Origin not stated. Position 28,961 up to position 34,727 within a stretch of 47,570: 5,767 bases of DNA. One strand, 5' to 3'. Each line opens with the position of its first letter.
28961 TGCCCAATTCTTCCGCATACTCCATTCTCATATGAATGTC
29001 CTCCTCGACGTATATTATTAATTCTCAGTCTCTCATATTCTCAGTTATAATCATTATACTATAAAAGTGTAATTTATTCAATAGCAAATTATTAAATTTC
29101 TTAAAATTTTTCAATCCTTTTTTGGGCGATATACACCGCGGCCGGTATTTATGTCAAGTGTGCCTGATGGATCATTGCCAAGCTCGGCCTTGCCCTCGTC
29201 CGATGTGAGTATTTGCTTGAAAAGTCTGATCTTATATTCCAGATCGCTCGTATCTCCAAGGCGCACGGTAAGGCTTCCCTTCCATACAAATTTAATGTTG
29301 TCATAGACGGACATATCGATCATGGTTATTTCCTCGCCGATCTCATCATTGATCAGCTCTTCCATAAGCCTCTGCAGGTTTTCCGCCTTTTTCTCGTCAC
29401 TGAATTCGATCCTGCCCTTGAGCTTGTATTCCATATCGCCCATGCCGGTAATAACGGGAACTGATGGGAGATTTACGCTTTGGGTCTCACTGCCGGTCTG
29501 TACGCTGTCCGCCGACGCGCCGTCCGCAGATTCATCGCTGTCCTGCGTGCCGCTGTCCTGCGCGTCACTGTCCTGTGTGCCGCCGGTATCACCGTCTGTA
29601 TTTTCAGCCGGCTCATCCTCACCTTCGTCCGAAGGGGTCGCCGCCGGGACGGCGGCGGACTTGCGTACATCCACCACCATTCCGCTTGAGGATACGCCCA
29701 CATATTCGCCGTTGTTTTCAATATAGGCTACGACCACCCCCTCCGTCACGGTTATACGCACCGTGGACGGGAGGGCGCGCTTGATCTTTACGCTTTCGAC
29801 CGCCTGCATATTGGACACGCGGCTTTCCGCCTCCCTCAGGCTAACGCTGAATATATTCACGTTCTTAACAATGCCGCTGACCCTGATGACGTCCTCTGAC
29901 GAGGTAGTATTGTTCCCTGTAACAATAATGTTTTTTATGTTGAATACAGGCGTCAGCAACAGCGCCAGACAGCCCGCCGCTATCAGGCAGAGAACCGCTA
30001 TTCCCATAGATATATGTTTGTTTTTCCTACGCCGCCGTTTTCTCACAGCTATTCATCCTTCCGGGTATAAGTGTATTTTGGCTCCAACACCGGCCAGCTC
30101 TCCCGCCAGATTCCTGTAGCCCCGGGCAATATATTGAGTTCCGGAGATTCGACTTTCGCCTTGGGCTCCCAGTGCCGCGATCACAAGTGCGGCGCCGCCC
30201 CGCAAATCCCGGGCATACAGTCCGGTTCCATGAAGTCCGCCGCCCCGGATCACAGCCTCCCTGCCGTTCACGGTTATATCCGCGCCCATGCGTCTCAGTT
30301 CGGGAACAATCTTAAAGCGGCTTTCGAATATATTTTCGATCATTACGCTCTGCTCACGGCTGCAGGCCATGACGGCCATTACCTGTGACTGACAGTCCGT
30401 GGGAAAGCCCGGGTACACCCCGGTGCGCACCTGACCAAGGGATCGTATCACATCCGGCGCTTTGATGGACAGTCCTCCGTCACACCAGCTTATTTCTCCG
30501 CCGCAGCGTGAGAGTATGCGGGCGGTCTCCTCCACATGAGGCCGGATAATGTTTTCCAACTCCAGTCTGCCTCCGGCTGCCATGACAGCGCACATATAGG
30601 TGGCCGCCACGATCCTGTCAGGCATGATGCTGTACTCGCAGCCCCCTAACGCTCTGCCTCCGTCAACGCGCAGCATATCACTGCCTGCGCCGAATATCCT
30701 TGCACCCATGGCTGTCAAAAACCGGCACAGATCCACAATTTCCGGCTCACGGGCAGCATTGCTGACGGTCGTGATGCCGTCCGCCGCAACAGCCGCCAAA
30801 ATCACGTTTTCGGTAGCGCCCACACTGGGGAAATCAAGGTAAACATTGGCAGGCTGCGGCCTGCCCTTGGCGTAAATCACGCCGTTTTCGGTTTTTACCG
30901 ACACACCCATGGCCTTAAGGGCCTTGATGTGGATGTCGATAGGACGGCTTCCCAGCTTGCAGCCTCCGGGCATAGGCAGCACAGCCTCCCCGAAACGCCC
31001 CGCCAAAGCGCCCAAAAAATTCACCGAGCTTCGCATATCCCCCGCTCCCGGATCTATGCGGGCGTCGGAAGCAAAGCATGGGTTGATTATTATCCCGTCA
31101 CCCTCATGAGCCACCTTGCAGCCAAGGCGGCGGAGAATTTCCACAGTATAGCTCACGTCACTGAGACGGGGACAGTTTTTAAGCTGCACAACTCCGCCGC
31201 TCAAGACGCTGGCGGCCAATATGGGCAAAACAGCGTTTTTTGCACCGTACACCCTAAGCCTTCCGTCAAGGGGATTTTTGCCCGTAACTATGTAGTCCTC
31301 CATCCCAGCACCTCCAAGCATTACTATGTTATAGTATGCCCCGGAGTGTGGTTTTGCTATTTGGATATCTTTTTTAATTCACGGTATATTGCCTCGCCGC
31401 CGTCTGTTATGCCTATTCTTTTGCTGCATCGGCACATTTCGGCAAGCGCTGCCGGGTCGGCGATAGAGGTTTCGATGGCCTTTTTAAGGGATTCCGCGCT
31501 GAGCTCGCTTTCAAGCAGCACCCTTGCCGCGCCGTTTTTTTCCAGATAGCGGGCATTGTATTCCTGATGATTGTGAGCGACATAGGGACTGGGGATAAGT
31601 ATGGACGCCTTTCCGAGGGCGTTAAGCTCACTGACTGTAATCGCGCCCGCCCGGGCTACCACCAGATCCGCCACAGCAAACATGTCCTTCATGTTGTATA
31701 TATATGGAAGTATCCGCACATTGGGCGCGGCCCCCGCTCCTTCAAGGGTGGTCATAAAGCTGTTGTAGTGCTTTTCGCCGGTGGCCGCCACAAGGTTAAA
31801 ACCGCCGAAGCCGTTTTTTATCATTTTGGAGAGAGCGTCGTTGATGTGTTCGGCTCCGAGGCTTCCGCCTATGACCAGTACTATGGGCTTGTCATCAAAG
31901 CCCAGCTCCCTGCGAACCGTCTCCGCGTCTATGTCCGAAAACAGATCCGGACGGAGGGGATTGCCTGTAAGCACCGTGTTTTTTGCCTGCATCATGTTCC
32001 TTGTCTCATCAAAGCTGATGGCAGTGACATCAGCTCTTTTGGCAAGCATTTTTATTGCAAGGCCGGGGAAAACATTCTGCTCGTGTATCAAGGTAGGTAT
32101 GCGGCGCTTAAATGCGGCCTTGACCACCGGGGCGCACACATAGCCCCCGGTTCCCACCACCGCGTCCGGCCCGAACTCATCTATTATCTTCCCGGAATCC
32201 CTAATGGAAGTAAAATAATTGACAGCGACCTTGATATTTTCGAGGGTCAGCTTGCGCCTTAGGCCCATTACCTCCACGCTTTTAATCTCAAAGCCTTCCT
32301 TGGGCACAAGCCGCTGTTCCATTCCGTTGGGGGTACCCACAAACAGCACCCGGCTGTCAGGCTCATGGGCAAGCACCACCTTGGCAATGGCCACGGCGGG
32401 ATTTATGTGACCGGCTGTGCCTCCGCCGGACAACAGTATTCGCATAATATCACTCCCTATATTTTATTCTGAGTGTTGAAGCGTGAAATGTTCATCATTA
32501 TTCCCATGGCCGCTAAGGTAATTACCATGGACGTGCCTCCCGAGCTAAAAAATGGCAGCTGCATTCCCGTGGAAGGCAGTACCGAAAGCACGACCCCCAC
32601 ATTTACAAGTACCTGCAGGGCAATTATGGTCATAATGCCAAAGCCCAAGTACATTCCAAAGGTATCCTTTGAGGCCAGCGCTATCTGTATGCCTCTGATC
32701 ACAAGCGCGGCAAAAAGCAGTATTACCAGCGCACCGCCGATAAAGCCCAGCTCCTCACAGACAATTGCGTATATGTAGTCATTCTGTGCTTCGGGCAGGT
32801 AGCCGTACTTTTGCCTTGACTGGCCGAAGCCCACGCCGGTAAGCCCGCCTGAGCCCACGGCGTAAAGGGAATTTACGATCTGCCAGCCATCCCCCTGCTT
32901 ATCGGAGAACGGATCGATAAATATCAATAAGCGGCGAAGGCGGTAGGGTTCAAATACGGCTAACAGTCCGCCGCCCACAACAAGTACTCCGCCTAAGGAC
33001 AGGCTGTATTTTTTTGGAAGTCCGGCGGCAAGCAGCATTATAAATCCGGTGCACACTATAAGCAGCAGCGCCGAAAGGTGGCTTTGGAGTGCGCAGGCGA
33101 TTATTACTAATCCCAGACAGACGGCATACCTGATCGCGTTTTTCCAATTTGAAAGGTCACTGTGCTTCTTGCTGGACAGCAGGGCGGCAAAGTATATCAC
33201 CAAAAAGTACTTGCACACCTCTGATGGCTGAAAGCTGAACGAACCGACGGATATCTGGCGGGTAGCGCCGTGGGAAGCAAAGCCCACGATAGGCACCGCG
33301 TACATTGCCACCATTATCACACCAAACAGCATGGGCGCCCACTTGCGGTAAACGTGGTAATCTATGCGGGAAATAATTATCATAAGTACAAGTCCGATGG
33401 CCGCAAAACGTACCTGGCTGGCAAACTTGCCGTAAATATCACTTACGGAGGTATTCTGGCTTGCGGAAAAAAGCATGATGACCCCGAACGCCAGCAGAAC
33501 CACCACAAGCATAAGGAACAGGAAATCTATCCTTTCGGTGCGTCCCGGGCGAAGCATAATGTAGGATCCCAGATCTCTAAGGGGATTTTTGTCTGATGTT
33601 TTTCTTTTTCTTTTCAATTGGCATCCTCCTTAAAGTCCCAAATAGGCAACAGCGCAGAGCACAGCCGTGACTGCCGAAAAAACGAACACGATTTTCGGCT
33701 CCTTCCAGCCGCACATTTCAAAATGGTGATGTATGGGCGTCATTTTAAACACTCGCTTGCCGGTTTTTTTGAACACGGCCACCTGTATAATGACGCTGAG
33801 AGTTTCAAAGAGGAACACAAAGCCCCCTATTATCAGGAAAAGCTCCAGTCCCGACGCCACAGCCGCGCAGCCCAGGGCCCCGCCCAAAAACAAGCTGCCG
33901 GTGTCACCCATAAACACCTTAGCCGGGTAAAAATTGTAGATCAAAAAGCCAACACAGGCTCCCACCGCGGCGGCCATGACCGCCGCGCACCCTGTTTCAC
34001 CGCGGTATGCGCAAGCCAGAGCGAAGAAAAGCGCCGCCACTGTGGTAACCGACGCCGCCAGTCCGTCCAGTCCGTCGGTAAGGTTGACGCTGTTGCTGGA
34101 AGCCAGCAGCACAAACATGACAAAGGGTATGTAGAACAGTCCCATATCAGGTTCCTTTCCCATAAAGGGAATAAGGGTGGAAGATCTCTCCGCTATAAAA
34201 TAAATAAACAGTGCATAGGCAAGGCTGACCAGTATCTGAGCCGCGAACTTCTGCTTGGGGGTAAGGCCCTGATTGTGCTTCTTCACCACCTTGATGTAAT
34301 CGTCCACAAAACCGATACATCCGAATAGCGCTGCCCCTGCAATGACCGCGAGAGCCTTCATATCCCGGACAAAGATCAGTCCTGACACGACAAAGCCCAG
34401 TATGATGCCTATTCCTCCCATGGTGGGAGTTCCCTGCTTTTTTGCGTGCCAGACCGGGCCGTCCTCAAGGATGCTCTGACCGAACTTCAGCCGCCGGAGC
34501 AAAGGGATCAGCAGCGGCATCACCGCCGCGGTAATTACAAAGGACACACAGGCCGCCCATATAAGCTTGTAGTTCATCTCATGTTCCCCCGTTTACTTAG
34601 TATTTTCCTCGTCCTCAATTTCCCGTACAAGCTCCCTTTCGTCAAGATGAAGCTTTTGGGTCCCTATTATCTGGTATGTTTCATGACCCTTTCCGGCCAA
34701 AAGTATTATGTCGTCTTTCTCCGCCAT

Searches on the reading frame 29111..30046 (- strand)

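Call 84: search_protein_families(library=pfam, proteins=[window:29111-30046:-], max_evalue=0.00001)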
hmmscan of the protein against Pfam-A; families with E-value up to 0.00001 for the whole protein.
window:29111-30046:- (311 aa): 1 family
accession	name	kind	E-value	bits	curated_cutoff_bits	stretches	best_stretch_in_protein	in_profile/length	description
PF08478.15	POTRA_1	-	2.8e-16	60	23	1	35-102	1-68/69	POTRA domain, FtsQ-type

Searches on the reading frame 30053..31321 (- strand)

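Call 84: search_protein_families(library=pfam, proteins=[window:30053-31321:-], max_evalue=0.00001)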
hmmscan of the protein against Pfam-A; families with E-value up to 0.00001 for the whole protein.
window:30053-31321:- (422 aa): 1 family
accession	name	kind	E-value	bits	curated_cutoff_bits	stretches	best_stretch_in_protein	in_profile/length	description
PF00275.25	EPSP_synthase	-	3.8e-76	256.9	22.8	1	12-406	1-414/417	EPSP synthase (3-phosphoshikimate 1-carboxyvinyltransferase)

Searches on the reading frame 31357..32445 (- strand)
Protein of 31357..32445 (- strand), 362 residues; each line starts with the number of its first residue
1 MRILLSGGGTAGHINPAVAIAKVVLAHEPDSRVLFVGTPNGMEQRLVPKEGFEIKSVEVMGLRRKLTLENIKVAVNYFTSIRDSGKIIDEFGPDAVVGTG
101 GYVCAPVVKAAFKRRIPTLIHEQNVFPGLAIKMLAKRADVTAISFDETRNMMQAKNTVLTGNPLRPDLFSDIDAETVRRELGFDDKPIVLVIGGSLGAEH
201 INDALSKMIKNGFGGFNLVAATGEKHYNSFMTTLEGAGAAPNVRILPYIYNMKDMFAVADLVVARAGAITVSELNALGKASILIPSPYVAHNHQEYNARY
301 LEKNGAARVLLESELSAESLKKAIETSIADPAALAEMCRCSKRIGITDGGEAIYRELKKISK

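Call 84: search_protein_families(library=pfam, proteins=[window:31357-32445:-], max_evalue=0.00001)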
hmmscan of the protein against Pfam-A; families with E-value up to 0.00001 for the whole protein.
window:31357-32445:- (362 aa): 2 families
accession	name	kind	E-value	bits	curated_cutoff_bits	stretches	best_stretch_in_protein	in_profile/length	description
PF04101.22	Glyco_tran_28_C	-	1.4e-37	129.7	22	1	188-343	1-156/166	Glycosyltransferase family 28 C-terminal domain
PF03033.26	Glyco_transf_28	-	4.4e-35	121.2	26.2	1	3-141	1-137/139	Glycosyltransferase family 28 N-terminal domain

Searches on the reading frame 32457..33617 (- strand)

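Call 84: search_protein_families(library=pfam, proteins=[window:32457-33617:-], max_evalue=0.00001)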
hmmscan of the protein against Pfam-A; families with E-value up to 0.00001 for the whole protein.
window:32457-33617:- (386 aa): 1 family
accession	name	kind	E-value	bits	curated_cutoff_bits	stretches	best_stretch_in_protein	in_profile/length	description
PF01098.24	FTSW_RODA_SPOVE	-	3.8e-91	306.2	26.4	1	34-382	4-355/356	Cell cycle protein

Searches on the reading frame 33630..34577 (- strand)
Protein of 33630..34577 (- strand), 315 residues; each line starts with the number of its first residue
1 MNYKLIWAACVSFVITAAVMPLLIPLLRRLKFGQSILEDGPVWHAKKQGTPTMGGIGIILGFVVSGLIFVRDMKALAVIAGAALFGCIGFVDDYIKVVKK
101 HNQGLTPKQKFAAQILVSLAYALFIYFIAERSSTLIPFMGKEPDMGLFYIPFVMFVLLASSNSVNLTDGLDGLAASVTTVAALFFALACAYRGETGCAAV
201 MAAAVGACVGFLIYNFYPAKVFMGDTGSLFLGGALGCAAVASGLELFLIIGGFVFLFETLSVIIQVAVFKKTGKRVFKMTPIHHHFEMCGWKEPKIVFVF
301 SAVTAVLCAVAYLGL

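Call 85: search_protein_families(library=pfam, proteins=[window:33630-34577:-], max_evalue=0.00001)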
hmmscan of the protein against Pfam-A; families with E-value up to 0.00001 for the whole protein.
window:33630-34577:- (315 aa): 1 family
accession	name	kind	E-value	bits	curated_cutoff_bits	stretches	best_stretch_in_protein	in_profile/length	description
PF00953.26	Glycos_transf_4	-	1.1e-38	133.2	27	1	76-242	2-159/160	Glycosyl transferase family 4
